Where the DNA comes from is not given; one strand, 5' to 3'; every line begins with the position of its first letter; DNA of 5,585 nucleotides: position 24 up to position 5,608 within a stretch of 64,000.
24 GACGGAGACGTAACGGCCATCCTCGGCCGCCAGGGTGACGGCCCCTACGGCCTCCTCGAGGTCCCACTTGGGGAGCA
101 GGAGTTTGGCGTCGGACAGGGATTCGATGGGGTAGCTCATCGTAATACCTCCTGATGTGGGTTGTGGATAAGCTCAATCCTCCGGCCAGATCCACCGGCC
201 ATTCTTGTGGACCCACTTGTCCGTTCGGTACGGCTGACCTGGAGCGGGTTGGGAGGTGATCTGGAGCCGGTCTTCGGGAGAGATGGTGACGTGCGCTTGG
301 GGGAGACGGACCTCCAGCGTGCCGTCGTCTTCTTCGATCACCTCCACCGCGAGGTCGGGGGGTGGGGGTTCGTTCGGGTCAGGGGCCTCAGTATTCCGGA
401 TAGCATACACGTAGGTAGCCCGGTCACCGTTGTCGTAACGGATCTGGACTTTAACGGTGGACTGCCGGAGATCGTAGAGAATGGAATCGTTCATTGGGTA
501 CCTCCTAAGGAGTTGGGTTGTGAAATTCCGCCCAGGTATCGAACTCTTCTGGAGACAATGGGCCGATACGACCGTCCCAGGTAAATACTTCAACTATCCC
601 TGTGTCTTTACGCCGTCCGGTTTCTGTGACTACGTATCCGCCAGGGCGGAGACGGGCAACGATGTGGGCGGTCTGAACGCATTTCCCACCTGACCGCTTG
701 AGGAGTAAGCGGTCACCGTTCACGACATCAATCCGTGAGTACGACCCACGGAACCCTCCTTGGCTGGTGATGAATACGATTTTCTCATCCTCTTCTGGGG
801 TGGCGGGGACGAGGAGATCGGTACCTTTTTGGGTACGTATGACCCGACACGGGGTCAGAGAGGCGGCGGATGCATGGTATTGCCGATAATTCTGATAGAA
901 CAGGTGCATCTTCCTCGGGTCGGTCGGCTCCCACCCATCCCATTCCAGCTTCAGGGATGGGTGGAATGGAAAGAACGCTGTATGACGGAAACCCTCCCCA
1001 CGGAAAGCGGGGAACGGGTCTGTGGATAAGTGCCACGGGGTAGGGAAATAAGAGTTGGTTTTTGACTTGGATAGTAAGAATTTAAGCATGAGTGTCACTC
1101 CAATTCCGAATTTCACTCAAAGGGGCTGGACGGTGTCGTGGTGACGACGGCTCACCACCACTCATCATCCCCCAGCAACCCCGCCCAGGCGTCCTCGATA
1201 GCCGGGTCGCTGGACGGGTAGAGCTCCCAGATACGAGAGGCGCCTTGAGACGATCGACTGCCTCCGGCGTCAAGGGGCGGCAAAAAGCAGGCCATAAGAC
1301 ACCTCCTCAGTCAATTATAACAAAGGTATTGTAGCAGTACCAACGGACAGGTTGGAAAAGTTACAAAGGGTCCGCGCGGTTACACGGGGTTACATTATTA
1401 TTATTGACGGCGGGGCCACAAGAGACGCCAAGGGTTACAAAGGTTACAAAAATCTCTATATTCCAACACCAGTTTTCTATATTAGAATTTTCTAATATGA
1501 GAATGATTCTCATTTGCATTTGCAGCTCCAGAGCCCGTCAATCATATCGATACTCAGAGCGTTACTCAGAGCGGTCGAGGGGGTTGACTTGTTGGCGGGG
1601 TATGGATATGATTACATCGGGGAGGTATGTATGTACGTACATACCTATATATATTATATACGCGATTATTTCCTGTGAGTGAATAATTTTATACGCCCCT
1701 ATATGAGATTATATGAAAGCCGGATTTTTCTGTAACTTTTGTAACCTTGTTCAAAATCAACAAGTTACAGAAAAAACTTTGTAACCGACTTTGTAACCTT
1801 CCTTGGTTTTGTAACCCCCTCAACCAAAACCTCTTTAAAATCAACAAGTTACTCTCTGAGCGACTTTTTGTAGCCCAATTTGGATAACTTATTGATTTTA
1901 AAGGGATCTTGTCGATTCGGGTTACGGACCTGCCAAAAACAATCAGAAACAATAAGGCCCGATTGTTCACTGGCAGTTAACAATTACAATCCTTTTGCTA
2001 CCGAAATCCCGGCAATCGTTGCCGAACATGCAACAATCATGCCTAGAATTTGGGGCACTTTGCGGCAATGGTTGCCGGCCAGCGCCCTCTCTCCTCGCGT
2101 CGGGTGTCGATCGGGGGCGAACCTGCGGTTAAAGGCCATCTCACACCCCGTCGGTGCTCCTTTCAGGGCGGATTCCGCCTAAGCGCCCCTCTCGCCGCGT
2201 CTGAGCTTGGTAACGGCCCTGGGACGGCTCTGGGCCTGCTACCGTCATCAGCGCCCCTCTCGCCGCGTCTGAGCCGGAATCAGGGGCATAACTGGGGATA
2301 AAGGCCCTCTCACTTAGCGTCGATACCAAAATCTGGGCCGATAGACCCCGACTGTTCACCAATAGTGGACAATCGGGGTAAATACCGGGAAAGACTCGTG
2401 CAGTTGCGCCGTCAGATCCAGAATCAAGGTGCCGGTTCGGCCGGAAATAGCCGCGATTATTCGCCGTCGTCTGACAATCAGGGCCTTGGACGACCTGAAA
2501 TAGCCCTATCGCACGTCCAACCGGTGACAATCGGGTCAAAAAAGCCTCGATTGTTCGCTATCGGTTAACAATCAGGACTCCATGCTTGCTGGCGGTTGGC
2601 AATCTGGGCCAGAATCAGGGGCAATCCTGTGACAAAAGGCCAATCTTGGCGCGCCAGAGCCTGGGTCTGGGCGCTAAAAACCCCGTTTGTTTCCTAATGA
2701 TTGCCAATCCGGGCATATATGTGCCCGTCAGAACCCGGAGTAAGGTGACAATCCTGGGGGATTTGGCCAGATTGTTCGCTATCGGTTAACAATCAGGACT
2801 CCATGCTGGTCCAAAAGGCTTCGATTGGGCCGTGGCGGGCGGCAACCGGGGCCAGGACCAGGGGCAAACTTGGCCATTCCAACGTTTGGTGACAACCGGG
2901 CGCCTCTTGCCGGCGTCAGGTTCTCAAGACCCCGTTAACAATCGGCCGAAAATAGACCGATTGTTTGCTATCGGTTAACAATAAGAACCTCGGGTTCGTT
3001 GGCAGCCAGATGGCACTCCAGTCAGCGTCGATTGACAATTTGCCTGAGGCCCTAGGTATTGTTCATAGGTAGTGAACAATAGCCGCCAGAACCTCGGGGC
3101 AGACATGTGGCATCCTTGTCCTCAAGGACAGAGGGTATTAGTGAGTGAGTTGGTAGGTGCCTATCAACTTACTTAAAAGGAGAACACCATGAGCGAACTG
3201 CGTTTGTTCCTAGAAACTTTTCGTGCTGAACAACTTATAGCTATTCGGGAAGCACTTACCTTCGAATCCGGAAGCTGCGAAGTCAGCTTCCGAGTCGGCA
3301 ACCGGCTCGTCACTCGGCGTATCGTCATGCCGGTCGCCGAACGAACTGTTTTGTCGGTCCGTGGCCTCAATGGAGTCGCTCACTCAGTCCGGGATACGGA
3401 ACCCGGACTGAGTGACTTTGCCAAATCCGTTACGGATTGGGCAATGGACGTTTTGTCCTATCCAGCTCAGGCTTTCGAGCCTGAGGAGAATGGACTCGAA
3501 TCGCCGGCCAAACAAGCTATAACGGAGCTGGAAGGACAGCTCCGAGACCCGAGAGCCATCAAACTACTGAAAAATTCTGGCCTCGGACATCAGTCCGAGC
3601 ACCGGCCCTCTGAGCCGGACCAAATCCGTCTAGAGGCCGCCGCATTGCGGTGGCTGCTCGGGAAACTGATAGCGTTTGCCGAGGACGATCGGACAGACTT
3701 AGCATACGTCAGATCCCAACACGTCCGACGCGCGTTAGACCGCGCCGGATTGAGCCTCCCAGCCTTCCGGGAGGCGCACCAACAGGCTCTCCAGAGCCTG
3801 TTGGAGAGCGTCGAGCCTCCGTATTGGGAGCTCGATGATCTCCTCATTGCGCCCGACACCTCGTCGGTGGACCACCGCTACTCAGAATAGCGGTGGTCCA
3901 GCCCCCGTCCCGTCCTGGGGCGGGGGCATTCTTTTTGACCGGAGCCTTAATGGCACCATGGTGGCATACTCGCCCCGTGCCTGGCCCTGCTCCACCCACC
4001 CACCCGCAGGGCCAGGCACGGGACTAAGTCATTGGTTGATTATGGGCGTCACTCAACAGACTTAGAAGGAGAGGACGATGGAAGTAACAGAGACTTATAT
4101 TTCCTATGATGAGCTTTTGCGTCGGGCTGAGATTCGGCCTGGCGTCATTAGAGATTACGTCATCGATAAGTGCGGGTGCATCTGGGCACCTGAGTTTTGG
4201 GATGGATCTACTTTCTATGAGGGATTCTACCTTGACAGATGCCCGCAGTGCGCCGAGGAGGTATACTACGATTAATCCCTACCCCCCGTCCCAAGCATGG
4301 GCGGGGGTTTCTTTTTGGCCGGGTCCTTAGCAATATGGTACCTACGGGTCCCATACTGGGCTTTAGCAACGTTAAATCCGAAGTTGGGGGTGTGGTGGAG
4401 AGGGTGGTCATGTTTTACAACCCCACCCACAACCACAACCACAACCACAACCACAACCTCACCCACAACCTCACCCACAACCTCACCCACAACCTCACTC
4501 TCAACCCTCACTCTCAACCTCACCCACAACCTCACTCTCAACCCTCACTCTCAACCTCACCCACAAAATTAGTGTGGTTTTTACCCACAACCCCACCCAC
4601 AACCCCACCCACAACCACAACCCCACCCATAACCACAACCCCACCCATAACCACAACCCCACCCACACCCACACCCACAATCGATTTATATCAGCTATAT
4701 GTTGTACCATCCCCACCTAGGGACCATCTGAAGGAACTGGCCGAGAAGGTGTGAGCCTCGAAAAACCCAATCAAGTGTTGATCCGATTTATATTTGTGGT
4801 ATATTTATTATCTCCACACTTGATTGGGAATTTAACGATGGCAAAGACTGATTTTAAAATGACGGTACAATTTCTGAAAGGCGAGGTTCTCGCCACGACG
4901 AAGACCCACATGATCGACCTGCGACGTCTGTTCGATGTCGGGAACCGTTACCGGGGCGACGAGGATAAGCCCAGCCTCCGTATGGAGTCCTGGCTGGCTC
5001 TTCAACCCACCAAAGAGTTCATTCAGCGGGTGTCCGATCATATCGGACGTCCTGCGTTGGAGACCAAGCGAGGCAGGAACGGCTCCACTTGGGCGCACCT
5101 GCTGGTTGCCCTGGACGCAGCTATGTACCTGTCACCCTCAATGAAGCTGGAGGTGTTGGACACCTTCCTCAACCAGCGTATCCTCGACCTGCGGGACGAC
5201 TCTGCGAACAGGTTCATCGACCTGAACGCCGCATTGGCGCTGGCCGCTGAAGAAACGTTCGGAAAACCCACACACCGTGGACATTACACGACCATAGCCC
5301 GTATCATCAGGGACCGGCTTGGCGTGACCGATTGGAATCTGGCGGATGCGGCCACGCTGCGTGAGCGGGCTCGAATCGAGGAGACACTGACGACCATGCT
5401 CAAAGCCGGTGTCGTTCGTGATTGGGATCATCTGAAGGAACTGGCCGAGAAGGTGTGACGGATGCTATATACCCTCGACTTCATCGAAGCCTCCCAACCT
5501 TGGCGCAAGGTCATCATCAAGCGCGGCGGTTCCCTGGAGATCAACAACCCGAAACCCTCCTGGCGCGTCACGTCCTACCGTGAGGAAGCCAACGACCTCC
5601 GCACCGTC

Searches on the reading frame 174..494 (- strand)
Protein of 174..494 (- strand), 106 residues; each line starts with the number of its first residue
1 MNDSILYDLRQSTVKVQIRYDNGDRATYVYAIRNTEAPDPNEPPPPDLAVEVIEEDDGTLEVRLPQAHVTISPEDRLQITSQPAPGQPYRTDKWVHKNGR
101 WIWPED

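Call 15: search_protein_families(library=pfam, proteins=[window:174-494:-], max_evalue=0.01)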
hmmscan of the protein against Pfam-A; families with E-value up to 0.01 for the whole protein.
window:174-494:- (106 aa): 0 families

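Call 16: search_protein_families(library=phrogs, proteins=[window:174-494:-], max_evalue=0.01)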
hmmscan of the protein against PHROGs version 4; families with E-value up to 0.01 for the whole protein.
window:174-494:- (106 aa): 0 families

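Call 85: search_protein_families(library=ncbifam, proteins=[window:174-494:-], max_evalue=0.1)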
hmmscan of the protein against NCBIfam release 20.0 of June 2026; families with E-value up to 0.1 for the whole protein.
window:174-494:- (106 aa): 0 families

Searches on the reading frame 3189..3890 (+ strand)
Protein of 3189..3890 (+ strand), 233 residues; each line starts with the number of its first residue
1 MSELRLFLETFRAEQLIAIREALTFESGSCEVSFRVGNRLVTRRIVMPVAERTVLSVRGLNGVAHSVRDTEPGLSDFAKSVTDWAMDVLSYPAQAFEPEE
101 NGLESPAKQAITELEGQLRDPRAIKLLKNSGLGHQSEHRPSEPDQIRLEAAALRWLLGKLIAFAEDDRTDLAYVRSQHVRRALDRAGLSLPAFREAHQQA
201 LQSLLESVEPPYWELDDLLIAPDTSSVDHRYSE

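Call 15: search_protein_families(library=pfam, proteins=[window:3189-3890:+], max_evalue=0.01)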
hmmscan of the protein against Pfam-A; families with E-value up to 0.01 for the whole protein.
window:3189-3890:+ (233 aa): 0 families

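Call 16: search_protein_families(library=phrogs, proteins=[window:3189-3890:+], max_evalue=0.01)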
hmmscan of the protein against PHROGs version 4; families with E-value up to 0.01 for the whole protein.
window:3189-3890:+ (233 aa): 0 families

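Call 20: find_related_loci(query=window:3189-3890:+, collection=viral_contigs, flank=10000)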
Query window:3189-3890:+ (233 aa) in viral_contigs; peptide patterns used: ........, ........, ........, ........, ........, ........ (x = any residue, [..] = any of these).
10 stretches matched a pattern, but none encodes a relative of the query by tblastn (E <= 1e-3).

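Call 21: find_encoding_contigs(protein=window:3189-3890:+, flank=10000, max_places=10)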
Protein window:3189-3890:+ (233 aa): no gene with exactly this product is on record in the collection.

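Call 46: find_homologous_proteins(query=window:3189-3890:+, max_evalue=0.01)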
Query window:3189-3890:+ (233 aa): 1 proteins with E <= 0.01 among 530 candidates.
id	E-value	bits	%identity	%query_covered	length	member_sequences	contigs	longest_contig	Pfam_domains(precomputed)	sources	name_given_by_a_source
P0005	5.6e-147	505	100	100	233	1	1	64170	-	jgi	-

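Call 47: find_encoding_contigs(protein=P0005, flank=10000)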
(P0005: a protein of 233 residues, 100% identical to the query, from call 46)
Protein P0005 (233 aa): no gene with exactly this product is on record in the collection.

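Call 85: search_protein_families(library=ncbifam, proteins=[window:3189-3890:+], max_evalue=0.1)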
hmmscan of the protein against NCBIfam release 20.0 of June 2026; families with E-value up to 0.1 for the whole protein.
window:3189-3890:+ (233 aa): 0 families

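Call 90: predict_structure(protein=window:3189-3890:+)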
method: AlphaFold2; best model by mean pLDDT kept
length: 233 residues; sequences in the alignment: 1
mean_pLDDT: 44.4   pTM: 0.35
mean pLDDT of the five models: 44.4, 39.1, 36.0, 34.8, 33.8
residues with pLDDT >= 90: 0; 70-90: 0; 50-70: 67; < 50: 166
segments of 3 or more residues with pLDDT < 50: 1-36, 47-78, 80-96, 127-153, 166-174, 203-233
pLDDT, mean of each block of 10 residues (from residue 1): 43 38 40 47 48 37 33 43 46 47 54 56 51 32 42 51 46 52 57 55 43 33 28 33
secondary structure, 60 per line:
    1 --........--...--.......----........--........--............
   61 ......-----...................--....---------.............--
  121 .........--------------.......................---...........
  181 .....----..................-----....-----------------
elements in order: H3-10 E18-24 E29-36 E39-46 H49-66 H72-90 H93-96 H106-118 H121-129 H144-166 H170-185 H190-207 H213-216

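Call 94: search_protein_representatives(protein=window:3189-3890:+)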
Query: 233 residues. Proteins with E-value up to 0.001 (for the whole library): 4; up to 1e-10: 2; up to 1e-30: 1. The best 4 are listed.
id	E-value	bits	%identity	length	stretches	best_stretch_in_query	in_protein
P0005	1.8e-147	504.9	100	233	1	1-233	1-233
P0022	9.9e-20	87.3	39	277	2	10-161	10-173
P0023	1.6e-09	54.0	29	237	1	19-219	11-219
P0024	9.6e-04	35.1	31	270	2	25-162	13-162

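Call 96: find_related_loci(query=A4, collection=viral_contigs, flank=10000)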
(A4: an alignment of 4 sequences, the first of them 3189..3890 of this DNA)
Query A4 (233 aa) in viral_contigs; peptide patterns used: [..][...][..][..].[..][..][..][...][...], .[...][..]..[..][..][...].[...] (x = any residue, [..] = any of these).
85 stretches matched a pattern, but none encodes a relative of the query by tblastn (E <= 1e-3).

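Call 97: find_encoding_contigs(protein=P0022, flank=10000)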
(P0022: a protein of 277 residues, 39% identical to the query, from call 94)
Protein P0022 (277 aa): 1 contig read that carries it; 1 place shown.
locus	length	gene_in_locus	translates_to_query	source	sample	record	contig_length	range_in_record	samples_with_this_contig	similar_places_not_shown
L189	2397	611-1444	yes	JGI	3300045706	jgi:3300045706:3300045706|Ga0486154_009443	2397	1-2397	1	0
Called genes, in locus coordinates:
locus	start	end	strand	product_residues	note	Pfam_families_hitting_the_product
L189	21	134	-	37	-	-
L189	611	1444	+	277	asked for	-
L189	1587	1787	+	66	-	-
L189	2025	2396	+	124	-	?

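Call 99: find_encoding_contigs(protein=P0023, flank=10000)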
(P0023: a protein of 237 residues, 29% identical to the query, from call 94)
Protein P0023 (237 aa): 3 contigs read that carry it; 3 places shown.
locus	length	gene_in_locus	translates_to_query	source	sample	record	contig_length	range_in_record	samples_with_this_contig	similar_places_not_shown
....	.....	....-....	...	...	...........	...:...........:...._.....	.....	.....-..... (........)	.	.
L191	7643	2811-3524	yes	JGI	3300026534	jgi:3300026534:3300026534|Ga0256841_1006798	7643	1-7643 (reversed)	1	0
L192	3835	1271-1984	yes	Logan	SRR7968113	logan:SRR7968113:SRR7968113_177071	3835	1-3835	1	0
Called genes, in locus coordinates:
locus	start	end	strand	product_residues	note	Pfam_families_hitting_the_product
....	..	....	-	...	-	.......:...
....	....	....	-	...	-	-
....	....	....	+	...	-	-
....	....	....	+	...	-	-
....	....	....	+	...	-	-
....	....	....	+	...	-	-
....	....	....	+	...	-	-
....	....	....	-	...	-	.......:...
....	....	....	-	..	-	-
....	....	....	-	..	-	-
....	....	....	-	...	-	-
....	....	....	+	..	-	-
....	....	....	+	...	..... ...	-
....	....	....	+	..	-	-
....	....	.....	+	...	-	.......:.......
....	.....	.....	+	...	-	-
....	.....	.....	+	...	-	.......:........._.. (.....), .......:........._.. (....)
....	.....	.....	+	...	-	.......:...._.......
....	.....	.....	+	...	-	-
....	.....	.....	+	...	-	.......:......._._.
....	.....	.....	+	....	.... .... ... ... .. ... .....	-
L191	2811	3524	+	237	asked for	-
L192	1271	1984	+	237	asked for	-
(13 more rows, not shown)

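Call 100: find_encoding_contigs(protein=P0024, flank=10000)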
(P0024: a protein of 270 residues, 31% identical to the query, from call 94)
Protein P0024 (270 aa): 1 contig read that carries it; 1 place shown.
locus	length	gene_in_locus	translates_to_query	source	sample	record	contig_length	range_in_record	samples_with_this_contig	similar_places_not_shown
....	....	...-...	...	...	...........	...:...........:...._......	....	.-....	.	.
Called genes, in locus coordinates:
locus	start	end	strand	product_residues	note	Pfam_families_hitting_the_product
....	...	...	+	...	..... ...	-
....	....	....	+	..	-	-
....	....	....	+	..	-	-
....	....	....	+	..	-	-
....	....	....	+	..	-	-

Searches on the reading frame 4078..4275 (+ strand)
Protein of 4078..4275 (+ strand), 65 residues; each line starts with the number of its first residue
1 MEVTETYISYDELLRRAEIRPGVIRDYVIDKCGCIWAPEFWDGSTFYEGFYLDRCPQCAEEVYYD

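Call 15: search_protein_families(library=pfam, proteins=[window:4078-4275:+], max_evalue=0.01)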
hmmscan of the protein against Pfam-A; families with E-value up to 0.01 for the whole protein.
window:4078-4275:+ (65 aa): 0 families

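Call 16: search_protein_families(library=phrogs, proteins=[window:4078-4275:+], max_evalue=0.01)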
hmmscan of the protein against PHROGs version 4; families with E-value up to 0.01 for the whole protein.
window:4078-4275:+ (65 aa): 0 families

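Call 85: search_protein_families(library=ncbifam, proteins=[window:4078-4275:+], max_evalue=0.1)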
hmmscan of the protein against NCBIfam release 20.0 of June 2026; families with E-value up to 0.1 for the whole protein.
window:4078-4275:+ (65 aa): 0 families

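Call 91: predict_structure(protein=window:4078-4275:+)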
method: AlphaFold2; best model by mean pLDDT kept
length: 65 residues; sequences in the alignment: 1
mean_pLDDT: 71.5   pTM: 0.50
mean pLDDT of the five models: 71.5, 68.6, 52.9, 51.1, 49.5
residues with pLDDT >= 90: 0; 70-90: 40; 50-70: 22; < 50: 3
segments of 3 or more residues with pLDDT < 50: 1-3
pLDDT, mean of each block of 10 residues (from residue 1): 63 73 76 78 80 67 57
secondary structure, 60 per line:
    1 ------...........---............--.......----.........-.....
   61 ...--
elements in order: E7-9 H10-17 H21-32 E35-41 E46-51 H56-63

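Call 93: fold_search(model_id=the predicted structure, library=pdb)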
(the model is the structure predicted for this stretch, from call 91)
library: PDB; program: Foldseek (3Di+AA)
matches with E <= 10: 228; with E <= 0.001: 0
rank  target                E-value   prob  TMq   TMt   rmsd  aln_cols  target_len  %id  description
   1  6o8o_D                6.6e-01  0.25  0.42  0.31   5.8        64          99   17  Crystal Structure of C9S disulfide state of Sulfide-responsive transcriptional repressor (SqrR) from Rhodobacter capsu (released 2020-04-01)
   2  4j2n_A                1.0e+00  0.33  0.43  0.49   4.5        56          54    9  Crystal Structure of mycobacteriophage Pukovnik Xis (released 2013-10-23)
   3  5f7q_C                1.2e+00  0.28  0.43  0.10   5.0        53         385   13  ROK repressor Lmo0178 from Listeria monocytogenes bound to operator (released 2016-09-07)
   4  5f7q_L                1.2e+00  0.28  0.43  0.10   5.0        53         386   13  ROK repressor Lmo0178 from Listeria monocytogenes bound to operator (released 2016-09-07)
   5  4g6q_B                1.2e+00  0.18  0.42  0.20   8.6        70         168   10  The crystal structure of a functionally unknown protein Kfla_6221 from Kribbella flavida DSM 17836 (released 2012-09-19)
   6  4g6q_A                1.3e+00  0.25  0.42  0.20   5.2        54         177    7  The crystal structure of a functionally unknown protein Kfla_6221 from Kribbella flavida DSM 17836 (released 2012-09-19)
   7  1uly                  1.3e+00  0.25  0.42  0.18   5.1        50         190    8  Crystal structure analysis of the ArsR homologue DNA-binding protein from P. horikoshii OT3 (released 2004-10-19)
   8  6cmv_C                1.3e+00  0.15  0.42  0.27   9.3        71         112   15  Crystal structure of Archaeal Biofilm Regulator (AbfR2) from Sulfolobus acidocaldarius (released 2018-11-14)
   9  4j2n_C                1.4e+00  0.25  0.44  0.50   4.6        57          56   12  Crystal Structure of mycobacteriophage Pukovnik Xis (released 2013-10-23)
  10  1ub9                  1.6e+00  0.23  0.49  0.35   5.1        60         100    7  Structure of the transcriptional regulator homologue protein from Pyrococcus horikoshii OT3 (released 2004-05-04)
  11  6j0e_B                1.6e+00  0.18  0.41  0.25   4.7        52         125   12  Structures of two ArsR As(III)-responsive repressors: implications for the mechanism of derepression (released 2019-07-03)
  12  5f7q_E                1.7e+00  0.30  0.45  0.09   4.4        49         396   10  ROK repressor Lmo0178 from Listeria monocytogenes bound to operator (released 2016-09-07)
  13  1tns                  1.7e+00  0.14  0.41  0.37   5.2        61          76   16  A NOVEL CLASS OF WINGED HELIX-TURN-HELIX PROTEIN: THE DNA-BINDING DOMAIN OF MU TRANSPOSASE (released 1995-02-14)
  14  6cmv_D                1.7e+00  0.13  0.41  0.28   7.3        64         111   14  Crystal structure of Archaeal Biofilm Regulator (AbfR2) from Sulfolobus acidocaldarius (released 2018-11-14)
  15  1ku9_A                1.8e+00  0.23  0.46  0.23   4.6        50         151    8  X-ray Structure of a Methanococcus jannaschii DNA-Binding Protein: Implications for Antibiotic Resistance in Staphyloc (released 2002-12-25)
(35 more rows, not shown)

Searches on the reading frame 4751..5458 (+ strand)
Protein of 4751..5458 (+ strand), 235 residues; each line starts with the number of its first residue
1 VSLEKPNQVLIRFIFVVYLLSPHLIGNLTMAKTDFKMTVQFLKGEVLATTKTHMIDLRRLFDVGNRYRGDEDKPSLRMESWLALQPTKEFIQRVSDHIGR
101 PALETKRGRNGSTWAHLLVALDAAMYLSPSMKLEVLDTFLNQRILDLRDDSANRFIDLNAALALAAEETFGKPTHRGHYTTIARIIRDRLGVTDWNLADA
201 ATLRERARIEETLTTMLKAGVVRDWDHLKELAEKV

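Call 15: search_protein_families(library=pfam, proteins=[window:4751-5458:+], max_evalue=0.01)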
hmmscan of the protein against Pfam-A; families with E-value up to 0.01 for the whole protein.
window:4751-5458:+ (235 aa): 1 family
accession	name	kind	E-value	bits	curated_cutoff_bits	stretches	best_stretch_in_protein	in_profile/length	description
PF04383.19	KilA-N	-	1.2e-08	35.1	23.8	1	44-139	6-101/107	KilA-N domain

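Call 16: search_protein_families(library=phrogs, proteins=[window:4751-5458:+], max_evalue=0.01)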
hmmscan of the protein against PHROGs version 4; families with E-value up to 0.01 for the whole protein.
window:4751-5458:+ (235 aa): 4 families
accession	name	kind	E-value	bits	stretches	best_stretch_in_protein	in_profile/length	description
phrog_6095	-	lysis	1.4e-36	127.2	1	47-235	13-208/217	amidase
phrog_129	-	transcription regulation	5e-10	40.7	1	75-140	35-106/273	transcriptional regulator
phrog_1136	-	unknown function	0.00011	23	1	78-154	35-118/244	-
phrog_2812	-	unknown function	0.00024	21.7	1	80-139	39-101/288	-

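Call 85: search_protein_families(library=ncbifam, proteins=[window:4838-5458:+], max_evalue=0.1)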
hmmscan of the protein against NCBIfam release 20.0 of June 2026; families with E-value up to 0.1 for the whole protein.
window:4838-5458:+ (206 aa): 1 family
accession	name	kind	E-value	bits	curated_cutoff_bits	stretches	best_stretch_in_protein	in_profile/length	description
NF007466.0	PRK10045.1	equivalog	0.032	14.2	331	0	85-133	81-127/193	ACP phosphodiesterase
